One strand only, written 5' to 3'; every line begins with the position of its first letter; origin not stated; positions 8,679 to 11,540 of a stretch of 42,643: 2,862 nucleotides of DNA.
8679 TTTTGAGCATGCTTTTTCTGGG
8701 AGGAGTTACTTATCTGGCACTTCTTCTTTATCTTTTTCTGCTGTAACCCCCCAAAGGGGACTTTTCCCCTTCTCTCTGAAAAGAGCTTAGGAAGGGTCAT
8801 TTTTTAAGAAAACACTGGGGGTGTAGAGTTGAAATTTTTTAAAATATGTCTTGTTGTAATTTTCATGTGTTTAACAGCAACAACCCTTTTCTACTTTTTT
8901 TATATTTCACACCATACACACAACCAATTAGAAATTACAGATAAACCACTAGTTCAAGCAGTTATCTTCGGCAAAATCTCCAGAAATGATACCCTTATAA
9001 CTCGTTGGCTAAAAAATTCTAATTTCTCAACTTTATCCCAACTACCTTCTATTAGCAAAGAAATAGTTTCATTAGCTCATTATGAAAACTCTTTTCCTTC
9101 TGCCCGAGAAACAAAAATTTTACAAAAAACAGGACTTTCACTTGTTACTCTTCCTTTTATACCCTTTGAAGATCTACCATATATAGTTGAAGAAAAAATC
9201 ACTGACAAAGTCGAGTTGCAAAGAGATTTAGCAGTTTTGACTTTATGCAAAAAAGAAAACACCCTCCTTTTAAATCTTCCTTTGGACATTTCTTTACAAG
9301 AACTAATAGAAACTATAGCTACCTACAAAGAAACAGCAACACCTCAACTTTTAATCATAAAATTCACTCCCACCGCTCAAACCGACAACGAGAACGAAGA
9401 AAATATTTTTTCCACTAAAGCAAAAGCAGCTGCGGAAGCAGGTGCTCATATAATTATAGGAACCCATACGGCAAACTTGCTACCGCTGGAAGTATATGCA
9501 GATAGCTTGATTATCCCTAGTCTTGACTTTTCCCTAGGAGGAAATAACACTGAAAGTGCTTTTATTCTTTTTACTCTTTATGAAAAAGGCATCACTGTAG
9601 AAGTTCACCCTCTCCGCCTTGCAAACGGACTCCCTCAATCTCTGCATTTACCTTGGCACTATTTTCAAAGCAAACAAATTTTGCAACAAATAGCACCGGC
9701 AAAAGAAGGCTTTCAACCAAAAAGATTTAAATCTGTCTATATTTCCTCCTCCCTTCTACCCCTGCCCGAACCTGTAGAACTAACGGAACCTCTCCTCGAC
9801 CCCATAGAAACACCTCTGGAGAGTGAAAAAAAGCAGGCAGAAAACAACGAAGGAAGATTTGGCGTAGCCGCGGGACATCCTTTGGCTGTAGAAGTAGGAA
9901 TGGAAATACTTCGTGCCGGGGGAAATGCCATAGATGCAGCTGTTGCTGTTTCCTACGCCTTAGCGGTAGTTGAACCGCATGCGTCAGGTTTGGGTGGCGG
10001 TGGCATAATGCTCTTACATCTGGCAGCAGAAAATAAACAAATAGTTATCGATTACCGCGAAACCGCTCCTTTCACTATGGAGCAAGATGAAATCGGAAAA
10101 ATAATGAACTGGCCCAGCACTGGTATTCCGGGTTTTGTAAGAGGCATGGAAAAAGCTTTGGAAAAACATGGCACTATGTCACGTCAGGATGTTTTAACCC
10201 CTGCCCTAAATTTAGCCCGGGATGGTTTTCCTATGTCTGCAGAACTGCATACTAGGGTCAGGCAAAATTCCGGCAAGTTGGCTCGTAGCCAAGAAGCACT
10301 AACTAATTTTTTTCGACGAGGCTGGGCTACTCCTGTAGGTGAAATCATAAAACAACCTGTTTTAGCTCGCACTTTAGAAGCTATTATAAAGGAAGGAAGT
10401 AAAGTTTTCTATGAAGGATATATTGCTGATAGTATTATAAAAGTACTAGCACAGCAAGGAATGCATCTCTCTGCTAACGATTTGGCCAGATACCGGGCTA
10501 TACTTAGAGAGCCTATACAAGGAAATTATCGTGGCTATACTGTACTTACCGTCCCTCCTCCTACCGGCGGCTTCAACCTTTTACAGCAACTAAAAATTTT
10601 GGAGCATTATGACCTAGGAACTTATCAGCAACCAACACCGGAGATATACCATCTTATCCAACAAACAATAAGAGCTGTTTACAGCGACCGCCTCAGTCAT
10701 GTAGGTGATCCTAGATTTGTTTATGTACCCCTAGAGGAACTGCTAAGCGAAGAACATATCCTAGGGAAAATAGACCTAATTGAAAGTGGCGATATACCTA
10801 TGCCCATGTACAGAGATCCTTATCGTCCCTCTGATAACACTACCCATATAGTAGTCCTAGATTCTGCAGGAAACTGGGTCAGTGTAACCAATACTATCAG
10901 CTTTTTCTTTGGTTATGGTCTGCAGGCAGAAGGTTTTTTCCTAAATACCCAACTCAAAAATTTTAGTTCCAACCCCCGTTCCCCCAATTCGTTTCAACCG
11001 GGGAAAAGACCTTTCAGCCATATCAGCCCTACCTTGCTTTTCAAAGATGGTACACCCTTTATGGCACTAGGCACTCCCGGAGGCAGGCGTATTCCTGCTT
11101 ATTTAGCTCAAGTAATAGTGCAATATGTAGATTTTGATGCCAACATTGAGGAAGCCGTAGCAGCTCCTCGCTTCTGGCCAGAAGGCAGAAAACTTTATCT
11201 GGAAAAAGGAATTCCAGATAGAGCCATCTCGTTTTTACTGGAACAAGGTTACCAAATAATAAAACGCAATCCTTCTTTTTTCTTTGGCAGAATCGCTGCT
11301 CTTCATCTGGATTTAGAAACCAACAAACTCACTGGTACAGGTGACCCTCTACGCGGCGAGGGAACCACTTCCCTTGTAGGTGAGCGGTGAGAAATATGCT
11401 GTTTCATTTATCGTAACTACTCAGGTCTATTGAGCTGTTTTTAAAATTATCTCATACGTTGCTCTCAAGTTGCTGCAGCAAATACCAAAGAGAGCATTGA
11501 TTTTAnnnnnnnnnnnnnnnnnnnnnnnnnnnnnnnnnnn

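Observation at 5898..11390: PGA capsule locus with non-canonical architecture: capA-like, capB, capC, then a second capA-like domain fused to CapD/GGT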

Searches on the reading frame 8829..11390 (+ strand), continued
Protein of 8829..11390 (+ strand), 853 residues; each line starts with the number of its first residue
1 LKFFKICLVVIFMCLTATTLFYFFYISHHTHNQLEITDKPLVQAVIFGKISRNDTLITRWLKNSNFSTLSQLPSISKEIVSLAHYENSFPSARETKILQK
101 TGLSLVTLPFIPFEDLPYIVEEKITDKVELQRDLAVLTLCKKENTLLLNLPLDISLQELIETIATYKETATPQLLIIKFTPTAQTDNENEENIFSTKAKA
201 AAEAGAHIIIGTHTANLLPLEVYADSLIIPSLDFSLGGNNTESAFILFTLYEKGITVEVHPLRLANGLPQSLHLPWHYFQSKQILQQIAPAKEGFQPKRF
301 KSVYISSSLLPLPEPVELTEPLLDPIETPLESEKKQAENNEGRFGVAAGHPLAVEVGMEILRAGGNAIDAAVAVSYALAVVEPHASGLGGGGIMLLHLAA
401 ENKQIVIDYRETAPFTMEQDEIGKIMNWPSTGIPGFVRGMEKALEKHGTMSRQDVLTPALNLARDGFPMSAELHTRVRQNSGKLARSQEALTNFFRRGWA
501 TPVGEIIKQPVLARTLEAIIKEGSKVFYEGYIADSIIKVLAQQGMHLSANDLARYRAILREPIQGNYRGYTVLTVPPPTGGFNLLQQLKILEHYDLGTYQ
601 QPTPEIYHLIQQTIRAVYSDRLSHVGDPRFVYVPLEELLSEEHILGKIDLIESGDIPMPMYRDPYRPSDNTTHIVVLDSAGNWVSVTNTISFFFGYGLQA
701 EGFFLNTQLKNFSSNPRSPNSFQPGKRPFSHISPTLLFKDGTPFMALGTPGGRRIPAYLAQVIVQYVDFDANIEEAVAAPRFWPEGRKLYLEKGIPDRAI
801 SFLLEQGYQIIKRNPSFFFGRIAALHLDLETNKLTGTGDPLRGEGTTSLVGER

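Call 62: find_encoding_contigs(protein=P0023, flank=7000, max_places=2)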
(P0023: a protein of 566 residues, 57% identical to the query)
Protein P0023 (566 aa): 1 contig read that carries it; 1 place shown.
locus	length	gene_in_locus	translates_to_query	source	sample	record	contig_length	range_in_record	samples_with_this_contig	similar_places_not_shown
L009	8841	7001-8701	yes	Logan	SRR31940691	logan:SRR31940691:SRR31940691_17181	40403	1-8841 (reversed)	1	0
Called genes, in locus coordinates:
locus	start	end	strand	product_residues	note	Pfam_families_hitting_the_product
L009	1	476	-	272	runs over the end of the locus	PF03705:CheR_N, PF01739:CheR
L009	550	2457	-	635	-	PF02203:TarH (weak), PF12729:4HB_MCP_1, PF00672:HAMP, PF00015:MCPsignal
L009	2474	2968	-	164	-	PF01584:CheW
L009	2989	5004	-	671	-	PF01627:Hpt, PF07194:P2, PF02895:H-kinase_dim, PF02518:HATPase_c, PF01584:CheW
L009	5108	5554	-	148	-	PF14102:Caps_synth_CapC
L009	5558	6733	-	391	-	PF08245:Mur_ligase_M (weak)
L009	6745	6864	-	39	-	-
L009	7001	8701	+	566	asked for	PF01019:G_glu_transpept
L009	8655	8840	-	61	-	?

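Call 75: search_protein_families(library=pfam, proteins=[P0012, P0013, P0014, P0015, P0016, P0017, P0018, P0019, P0020, P0051], max_evalue=0.05)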
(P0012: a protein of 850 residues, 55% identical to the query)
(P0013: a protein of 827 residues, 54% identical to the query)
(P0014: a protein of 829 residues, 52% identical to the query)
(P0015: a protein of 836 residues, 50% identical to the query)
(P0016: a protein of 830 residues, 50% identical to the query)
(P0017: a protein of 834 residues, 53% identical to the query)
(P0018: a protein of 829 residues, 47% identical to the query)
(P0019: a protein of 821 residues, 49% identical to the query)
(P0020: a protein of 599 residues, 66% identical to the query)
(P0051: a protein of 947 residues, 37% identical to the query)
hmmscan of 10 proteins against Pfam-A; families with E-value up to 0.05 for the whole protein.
P0012 (850 aa): 2 families
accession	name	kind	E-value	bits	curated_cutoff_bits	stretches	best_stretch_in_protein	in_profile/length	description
PF01019.26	G_glu_transpept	-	1.7e-129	433.4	27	1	357-840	2-510/512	Gamma-glutamyltranspeptidase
PF00763.28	THF_DHG_CYH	-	0.0074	17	32.8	1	122-177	62-114/115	Tetrahydrofolate dehydrogenase/cyclohydrolase, catalytic domain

P0013 (827 aa): 2 families
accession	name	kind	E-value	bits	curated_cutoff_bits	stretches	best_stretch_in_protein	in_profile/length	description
PF01019.26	G_glu_transpept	-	3.5e-126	422.5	27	1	336-816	2-510/512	Gamma-glutamyltranspeptidase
PF09587.15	PGA_cap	-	9.9e-06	25.7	27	1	195-229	211-245/255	Bacterial capsule synthesis protein PGA_cap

P0014 (829 aa): 2 families
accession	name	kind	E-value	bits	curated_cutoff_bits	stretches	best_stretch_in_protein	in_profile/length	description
PF01019.26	G_glu_transpept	-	2.4e-126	423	27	1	338-821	2-510/512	Gamma-glutamyltranspeptidase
PF09587.15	PGA_cap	-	4.1e-07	30.2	27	1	159-230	182-252/255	Bacterial capsule synthesis protein PGA_cap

P0015 (836 aa): 2 families
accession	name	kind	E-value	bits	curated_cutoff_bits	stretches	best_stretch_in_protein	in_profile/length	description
PF01019.26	G_glu_transpept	-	2.8e-128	429.4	27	1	345-826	2-508/512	Gamma-glutamyltranspeptidase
PF09587.15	PGA_cap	-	0.0097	15.9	27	1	171-230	193-252/255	Bacterial capsule synthesis protein PGA_cap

P0016 (830 aa): 2 families
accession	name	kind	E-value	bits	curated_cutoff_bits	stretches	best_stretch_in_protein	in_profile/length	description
PF01019.26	G_glu_transpept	-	6.5e-128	428.2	27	1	339-822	2-510/512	Gamma-glutamyltranspeptidase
PF09587.15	PGA_cap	-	0.0064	16.4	27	1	152-228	173-252/255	Bacterial capsule synthesis protein PGA_cap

P0017 (834 aa): 2 families
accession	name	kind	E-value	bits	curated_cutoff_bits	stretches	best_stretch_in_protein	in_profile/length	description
PF01019.26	G_glu_transpept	-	4.2e-128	428.8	27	1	333-811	2-511/512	Gamma-glutamyltranspeptidase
PF09587.15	PGA_cap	-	5e-08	33.2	27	1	135-231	172-254/255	Bacterial capsule synthesis protein PGA_cap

P0018 (829 aa): 2 families
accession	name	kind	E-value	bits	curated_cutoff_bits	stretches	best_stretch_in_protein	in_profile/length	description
PF01019.26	G_glu_transpept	-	1.4e-131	440.3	27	1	338-821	2-510/512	Gamma-glutamyltranspeptidase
PF21926.2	FeeM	-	0.0099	16.1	27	0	616-683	4-66/158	N-acyl amino acid synthase FeeM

P0019 (821 aa): 2 families
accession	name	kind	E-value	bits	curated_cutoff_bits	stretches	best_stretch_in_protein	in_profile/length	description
PF01019.26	G_glu_transpept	-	1.7e-124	416.9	27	1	334-813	2-511/512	Gamma-glutamyltranspeptidase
PF09587.15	PGA_cap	-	1.3e-05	25.2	27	1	178-231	200-253/255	Bacterial capsule synthesis protein PGA_cap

P0020 (599 aa): 3 families
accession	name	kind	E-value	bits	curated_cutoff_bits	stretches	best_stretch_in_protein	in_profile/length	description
PF01019.26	G_glu_transpept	-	4.8e-129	431.9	27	1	108-591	2-510/512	Gamma-glutamyltranspeptidase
PF03698.18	UPF0180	-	0.0062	17.1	25.4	1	536-576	1-40/77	Uncharacterised protein family (UPF0180)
PF06618.16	DUF1148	-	0.041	14.5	25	0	415-465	5-56/114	Protein of unknown function (DUF1148)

P0051 (947 aa): 4 families
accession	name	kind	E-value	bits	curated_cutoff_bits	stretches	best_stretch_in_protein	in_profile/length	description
PF01019.26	G_glu_transpept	-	2.4e-138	462.6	27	2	58-378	2-333/512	Gamma-glutamyltranspeptidase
PF06439.18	3keto-disac_hyd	-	0.0018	18.8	26.8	1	408-560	13-187/187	3-keto-disaccharide hydrolase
PF16657.11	Malt_amylase_C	-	0.0066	16.9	27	0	470-519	10-57/75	Maltogenic Amylase, C-terminal domain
PF21784.3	Bflower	-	0.043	14.6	25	0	708-748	30-69/116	4-fold beta flower protein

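Call 77: find_encoding_contigs(protein=P0024, flank=7000, max_places=1)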
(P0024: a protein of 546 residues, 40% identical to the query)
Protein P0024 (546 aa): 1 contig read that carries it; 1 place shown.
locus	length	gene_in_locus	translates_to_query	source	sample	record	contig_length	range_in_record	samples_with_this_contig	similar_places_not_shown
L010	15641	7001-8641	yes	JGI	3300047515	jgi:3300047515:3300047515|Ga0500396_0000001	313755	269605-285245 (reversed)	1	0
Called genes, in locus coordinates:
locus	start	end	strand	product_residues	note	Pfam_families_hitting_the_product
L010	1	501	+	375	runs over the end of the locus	PF01546:Peptidase_M20, PF07687:M20_dimer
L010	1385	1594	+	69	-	PF14375:Cys_rich_CWC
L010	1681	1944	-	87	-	-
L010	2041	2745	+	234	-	PF04402:SIMPL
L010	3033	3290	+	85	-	PF00877:NLPC_P60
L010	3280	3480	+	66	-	PF00877:NLPC_P60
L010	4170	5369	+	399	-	PF08245:Mur_ligase_M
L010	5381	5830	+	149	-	PF14102:Caps_synth_CapC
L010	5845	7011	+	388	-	PF09587:PGA_cap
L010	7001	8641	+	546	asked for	PF01019:G_glu_transpept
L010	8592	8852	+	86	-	PF26359:YwtC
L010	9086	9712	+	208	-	-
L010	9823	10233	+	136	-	-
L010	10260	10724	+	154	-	PF14567:SUKH_5 (faint), PF09346:SMI1_KNR4, PF14568:SUKH_6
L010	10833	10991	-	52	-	-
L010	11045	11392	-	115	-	PF05067:Mn_catalase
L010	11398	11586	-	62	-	PF05067:Mn_catalase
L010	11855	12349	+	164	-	PF00583:Acetyltransf_1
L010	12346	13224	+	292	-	PF00294:PfkB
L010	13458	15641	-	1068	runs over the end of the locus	PF08455:SNF2_assoc, PF00176:SNF2-rel_dom, PF04851:ResIII, PF00271:Helicase_C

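Call 78: find_encoding_contigs(protein=P0021, flank=7000, max_places=1)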
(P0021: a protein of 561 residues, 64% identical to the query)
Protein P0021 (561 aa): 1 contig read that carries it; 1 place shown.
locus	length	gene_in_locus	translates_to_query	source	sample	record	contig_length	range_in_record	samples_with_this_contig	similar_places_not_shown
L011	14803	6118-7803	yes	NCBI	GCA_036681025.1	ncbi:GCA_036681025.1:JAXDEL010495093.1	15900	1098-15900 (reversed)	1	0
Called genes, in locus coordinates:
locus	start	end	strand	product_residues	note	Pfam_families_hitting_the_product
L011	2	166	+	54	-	?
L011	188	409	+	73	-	PF14697:Fer4_21 (faint), PF13187:Fer4_9, PF12797:Fer4_2 (faint), PF00037:Fer4 (weak), PF12837:Fer4_6 (faint), PF13237:Fer4_10, PF12838:Fer4_7 (weak)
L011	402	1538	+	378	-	PF01855:POR_N, PF02780:Transketolase_C (faint), PF17147:PFOR_II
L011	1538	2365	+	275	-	PF02775:TPP_enzyme_C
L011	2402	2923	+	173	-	PF01558:POR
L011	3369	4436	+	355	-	PF09587:PGA_cap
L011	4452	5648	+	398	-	PF08245:Mur_ligase_M (weak)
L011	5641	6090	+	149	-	PF14102:Caps_synth_CapC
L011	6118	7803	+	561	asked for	PF01019:G_glu_transpept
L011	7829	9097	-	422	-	PF07690:MFS_1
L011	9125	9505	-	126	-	PF02661:Fic (weak)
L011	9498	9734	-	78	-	PF04014:MazE_antitoxin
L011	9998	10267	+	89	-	PF04316:FlgM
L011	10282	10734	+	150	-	PF05130:FlgN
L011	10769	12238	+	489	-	PF00460:Flg_bb_rod, PF22638:FlgK_D1, PF06429:Flg_bbr_C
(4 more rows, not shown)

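Call 92: predict_structure(alignment_id=A1)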
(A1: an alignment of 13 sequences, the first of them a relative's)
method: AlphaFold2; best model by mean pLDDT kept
length: 853 residues; sequences in the alignment: 13
mean_pLDDT: 61.1   pTM: 0.40
mean pLDDT of the five models: 61.1, 56.3, 55.2, 55.0, 50.6
residues with pLDDT >= 90: 14; 70-90: 305; 50-70: 286; < 50: 248
segments of 3 or more residues with pLDDT < 50: 28-32, 184-188, 313-345, 384-391, 399-401, 427-431, 482-487, 578-581, 601-603, 621-633, 667-672, 680-739, 741-756, 780-800, 806-830, 832-853
pLDDT, mean of each block of 10 residues (from residue 1): 73 83 59 60 83 60 54 62 82 76 81 70 63 79 78 86 78 81 52 82 90 64 86 62 79 86 63 63 70 62 80 40 37 38 49 72 72 71 49 51 56 58 53 65 78 87 85 64 52 73 82 79 77 68 69 63 60 52 65 65 57 67 38 56 83 71 48 49 32 25 29 32 28 42 46 49 60 53 36 41 49 32 35 38 29 31
secondary structure, 60 per line:
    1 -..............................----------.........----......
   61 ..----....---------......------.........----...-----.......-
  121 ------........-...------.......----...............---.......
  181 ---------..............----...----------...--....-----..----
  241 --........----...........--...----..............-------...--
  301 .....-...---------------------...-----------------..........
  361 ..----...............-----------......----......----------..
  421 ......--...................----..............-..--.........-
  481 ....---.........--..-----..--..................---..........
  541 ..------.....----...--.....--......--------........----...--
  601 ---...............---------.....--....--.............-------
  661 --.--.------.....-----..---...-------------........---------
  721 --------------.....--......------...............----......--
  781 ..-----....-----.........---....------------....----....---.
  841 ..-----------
elements in order (helices of 4 or more, strands of 3 or more residues): H2-31 E42-50 H55-62 H67-70 E80-85 H92-100 E105-107 H113-119 H127-134 E136-138 E145-151 H156-170 E174-180 H190-203 E208-210 E221-223 E226-229 E243-250 E255-265 E268-270 H275-288 E296-298 E301-305 H351-362 H367-381 E393-398 E403-408 H419-426 H429-447 H452-465 H471-479 H481-484 H488-494 H510-527 H531-542 H549-553 E558-560 E563-567 E570-575 H584-591 H604-618 H628-632 H635-638 H641-653 E673-677 H704-711 E735-739 E742-747 H754-768 H773-778 E788-791 H797-805 E809-812 E825-828 E833-836

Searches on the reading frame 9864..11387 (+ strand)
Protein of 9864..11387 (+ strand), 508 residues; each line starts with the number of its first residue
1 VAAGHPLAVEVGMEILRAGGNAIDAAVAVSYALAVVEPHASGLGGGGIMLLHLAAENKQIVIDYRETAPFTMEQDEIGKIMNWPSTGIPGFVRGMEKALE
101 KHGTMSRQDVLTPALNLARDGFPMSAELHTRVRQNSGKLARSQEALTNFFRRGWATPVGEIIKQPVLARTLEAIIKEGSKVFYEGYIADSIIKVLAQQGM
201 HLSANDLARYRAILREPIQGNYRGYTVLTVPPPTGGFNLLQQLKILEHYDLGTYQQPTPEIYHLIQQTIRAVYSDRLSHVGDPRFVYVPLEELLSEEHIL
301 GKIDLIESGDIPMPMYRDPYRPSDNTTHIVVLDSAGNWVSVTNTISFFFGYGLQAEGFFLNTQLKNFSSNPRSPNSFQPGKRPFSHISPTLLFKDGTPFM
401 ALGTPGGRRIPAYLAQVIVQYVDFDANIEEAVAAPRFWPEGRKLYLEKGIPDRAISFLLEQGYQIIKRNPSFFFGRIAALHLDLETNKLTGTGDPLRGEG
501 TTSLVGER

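Call 45: search_solved_structures(query=window:9864-11387:+, max_evalue=1e-20, show_alignments=0)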
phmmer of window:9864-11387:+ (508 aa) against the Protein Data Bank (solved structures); distinct sequences matched with E-value up to 1e-20: 32.
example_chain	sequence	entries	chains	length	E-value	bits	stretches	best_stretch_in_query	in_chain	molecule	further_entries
4y23_A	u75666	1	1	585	8.7e-94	318.4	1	1-498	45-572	Gamma glutamyl transpeptidase,Gamma-glutamyltranspeptidase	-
2e0w_A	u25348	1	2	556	4.4e-85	289.7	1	5-466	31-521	Gamma-glutamyltranspeptidase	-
4ott_A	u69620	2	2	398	4.1e-65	223.9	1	1-310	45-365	Gamma glutamyl transpeptidase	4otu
3a75_A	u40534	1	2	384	4.3e-65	223.8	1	1-326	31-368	Gamma-glutamyltranspeptidase large chain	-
5xlu_A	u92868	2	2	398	4.7e-65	223.6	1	1-310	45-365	Gamma glutamyl transpeptidase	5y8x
3whq_A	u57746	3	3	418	5.8e-65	223.3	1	1-326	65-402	Gamma-glutamyltranspeptidase large chain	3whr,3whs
5y9b_A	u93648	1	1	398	6.4e-65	223.2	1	1-310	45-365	Gamma glutamyl transpeptidase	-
2v36_A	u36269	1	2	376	3.7e-64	220.7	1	1-326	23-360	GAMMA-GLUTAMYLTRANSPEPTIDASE LARGE CHAIN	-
3g9k_L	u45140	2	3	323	7.1e-59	203.3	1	1-300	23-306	Capsule biosynthesis protein capD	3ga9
2dbu_A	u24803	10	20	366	1.3e-57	199.1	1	5-305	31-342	Gamma-glutamyltranspeptidase | Gamma-glutamyltranspeptidase large chain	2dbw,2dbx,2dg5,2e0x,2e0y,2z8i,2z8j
2nqo_A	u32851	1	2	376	1.6e-57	198.8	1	3-308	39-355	Gamma-glutamyltranspeptidase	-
2qm6_A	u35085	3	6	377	1.6e-57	198.8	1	3-308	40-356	Gamma-glutamyltranspeptidase | Gamma-glutamyltranspeptidase (Ggt) Large subunit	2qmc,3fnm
5bpk_A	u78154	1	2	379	1.6e-57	198.8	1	3-308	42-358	Gamma-glutamyltranspeptidase (Ggt)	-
2nlz_A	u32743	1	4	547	1.1e-55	192.7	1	1-497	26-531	Cephalosporin acylase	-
7d9e_A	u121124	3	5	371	5.4e-47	164.1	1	2-332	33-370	Gamma-glutamyltransferase 1 Threonine peptidase. MEROPS family T03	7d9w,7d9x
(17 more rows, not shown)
